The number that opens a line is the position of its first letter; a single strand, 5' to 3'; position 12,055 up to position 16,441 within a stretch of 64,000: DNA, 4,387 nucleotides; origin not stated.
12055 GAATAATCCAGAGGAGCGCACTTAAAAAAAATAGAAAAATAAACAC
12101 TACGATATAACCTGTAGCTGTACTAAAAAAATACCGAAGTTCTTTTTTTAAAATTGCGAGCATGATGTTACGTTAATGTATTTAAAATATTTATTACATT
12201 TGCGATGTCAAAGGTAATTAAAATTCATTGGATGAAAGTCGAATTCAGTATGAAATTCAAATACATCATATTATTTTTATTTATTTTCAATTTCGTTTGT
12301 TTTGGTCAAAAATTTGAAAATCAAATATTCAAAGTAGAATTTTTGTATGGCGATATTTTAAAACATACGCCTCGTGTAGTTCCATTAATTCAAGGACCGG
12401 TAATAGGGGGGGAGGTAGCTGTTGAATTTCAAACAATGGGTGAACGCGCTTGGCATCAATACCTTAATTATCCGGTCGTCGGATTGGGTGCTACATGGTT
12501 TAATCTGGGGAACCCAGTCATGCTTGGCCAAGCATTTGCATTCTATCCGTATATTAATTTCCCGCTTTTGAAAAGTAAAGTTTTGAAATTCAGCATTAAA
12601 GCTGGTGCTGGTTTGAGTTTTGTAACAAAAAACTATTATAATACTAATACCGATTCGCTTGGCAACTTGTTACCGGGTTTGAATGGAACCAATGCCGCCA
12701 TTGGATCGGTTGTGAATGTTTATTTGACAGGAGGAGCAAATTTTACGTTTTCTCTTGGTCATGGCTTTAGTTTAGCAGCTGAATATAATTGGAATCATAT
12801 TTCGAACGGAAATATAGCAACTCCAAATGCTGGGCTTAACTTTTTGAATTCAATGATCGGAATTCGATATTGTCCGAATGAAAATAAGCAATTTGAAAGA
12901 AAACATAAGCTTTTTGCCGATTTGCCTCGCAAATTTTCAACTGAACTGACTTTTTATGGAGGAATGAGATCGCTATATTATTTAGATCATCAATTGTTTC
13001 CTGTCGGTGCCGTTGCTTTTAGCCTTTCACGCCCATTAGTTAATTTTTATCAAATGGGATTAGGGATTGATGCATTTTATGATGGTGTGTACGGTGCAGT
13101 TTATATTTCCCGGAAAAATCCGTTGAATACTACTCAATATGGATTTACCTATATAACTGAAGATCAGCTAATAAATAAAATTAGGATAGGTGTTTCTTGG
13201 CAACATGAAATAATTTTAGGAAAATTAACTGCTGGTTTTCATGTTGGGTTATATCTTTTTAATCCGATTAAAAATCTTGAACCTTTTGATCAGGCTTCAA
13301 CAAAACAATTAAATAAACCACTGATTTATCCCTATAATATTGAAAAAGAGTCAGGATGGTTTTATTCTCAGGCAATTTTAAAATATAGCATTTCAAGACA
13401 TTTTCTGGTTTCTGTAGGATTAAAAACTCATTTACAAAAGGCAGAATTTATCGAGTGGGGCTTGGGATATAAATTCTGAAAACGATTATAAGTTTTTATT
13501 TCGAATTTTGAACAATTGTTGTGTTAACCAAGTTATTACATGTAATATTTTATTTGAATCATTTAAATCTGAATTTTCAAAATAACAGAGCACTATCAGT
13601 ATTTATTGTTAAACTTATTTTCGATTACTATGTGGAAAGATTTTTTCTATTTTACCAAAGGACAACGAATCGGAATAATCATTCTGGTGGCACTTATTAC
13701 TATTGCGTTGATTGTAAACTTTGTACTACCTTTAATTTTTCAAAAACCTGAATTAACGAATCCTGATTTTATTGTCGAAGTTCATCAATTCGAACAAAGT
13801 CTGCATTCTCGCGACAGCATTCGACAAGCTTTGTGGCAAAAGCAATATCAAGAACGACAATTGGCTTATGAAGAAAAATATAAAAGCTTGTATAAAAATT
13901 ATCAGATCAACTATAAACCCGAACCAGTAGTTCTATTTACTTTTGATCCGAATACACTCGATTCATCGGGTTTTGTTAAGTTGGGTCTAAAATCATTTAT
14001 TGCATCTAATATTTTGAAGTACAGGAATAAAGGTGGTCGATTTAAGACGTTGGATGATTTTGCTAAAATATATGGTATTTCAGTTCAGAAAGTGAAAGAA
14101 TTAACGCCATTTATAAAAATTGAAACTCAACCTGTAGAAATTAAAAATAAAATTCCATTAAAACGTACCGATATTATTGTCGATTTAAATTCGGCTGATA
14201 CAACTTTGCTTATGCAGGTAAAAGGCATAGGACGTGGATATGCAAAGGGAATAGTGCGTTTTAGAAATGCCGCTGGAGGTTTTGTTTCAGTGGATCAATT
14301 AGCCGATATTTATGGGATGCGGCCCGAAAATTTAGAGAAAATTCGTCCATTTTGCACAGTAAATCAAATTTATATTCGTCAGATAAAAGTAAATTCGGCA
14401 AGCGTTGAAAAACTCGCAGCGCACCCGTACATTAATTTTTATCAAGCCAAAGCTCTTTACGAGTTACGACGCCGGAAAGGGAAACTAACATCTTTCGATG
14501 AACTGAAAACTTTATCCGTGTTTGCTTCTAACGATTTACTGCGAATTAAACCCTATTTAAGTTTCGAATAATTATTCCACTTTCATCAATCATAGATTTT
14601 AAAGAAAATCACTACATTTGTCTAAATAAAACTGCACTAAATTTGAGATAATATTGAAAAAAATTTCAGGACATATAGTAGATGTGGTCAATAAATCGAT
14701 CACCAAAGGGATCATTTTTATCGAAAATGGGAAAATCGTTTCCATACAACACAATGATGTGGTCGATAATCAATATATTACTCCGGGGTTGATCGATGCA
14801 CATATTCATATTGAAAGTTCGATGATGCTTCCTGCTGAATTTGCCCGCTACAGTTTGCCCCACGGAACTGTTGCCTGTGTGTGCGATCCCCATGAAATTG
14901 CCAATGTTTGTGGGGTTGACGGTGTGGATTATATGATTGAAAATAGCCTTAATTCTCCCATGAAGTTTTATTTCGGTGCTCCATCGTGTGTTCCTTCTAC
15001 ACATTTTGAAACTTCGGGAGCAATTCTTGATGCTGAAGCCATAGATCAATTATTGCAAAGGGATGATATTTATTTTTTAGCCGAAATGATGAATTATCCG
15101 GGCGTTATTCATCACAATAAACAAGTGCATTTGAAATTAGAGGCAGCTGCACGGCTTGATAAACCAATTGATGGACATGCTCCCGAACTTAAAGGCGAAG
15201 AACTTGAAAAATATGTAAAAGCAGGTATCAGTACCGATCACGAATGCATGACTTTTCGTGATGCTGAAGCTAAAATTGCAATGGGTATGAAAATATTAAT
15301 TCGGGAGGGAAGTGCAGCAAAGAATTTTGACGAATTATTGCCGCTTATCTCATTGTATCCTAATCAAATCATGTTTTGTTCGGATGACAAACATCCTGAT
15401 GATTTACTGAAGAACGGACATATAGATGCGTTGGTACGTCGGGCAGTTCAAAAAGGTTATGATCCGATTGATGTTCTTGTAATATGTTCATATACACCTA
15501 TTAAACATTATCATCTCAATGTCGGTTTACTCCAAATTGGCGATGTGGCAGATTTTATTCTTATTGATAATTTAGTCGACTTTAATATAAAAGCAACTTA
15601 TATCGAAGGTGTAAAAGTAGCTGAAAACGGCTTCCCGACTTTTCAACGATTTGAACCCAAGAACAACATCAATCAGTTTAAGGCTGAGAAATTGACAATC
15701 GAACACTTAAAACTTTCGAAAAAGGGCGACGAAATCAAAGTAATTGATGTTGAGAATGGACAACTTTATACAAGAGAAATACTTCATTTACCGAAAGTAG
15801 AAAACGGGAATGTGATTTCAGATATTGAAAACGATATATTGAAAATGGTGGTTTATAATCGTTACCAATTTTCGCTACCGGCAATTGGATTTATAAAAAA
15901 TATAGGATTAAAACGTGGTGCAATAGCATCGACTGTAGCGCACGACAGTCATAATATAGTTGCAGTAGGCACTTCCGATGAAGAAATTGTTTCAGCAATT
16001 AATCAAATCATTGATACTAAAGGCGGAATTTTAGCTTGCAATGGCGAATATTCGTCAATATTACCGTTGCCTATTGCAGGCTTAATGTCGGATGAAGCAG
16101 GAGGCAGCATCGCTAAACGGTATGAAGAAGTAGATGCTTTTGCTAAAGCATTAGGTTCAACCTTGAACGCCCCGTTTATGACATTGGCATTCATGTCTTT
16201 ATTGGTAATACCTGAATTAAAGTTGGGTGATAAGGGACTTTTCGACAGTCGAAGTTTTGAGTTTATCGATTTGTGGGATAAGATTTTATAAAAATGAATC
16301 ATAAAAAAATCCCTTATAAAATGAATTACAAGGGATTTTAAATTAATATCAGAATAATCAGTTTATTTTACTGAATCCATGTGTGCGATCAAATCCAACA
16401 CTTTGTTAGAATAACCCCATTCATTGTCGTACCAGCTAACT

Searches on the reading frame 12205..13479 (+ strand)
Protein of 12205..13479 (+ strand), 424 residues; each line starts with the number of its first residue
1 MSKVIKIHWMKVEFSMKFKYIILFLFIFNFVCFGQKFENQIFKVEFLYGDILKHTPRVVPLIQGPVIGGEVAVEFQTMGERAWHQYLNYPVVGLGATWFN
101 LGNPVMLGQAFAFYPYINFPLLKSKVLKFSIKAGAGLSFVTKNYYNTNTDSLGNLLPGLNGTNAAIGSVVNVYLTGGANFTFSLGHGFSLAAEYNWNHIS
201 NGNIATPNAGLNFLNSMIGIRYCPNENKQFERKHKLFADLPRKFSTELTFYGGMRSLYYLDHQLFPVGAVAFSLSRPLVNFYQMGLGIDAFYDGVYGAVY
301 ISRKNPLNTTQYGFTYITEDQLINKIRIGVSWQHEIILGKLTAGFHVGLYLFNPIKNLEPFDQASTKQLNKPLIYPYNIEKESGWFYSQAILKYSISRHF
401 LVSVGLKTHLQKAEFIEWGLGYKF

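Call 77: search_protein_families(library=pfam, proteins=[window:12205-13479:+], max_evalue=0.00001)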
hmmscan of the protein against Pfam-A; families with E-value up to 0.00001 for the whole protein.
window:12205-13479:+ (424 aa): 1 family
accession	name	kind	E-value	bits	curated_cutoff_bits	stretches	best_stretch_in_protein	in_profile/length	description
PF09411.16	PagL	-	5.7e-11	43.1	23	1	68-221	2-136/136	Lipid A 3-O-deacylase (PagL)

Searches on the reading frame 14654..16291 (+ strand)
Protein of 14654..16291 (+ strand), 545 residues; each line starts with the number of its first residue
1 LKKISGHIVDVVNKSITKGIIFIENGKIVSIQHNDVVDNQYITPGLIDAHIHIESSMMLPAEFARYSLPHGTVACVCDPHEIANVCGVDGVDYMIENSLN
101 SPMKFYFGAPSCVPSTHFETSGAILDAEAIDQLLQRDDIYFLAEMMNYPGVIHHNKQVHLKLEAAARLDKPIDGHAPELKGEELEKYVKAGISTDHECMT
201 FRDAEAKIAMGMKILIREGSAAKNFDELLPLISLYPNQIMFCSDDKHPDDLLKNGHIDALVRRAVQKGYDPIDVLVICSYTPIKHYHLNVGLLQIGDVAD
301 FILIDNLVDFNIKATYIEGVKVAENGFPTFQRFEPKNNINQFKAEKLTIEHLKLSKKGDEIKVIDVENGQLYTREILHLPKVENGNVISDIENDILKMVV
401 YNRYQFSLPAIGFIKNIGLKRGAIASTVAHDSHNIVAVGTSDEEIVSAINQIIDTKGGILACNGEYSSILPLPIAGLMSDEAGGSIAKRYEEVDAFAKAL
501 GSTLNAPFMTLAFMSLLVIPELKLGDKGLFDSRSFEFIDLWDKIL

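Call 77: search_protein_families(library=pfam, proteins=[window:14654-16291:+], max_evalue=0.00001)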
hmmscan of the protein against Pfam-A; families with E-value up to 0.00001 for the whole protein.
window:14654-16291:+ (545 aa): 2 families
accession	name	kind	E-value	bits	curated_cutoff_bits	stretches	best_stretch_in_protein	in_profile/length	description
PF13382.11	Adenine_deam_C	-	8.6e-59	198.2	27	1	371-535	2-168/169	Adenine deaminase C-terminal domain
PF01979.26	Amidohydro_1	-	1.1e-35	123.9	25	1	41-320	1-343/345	Amidohydrolase family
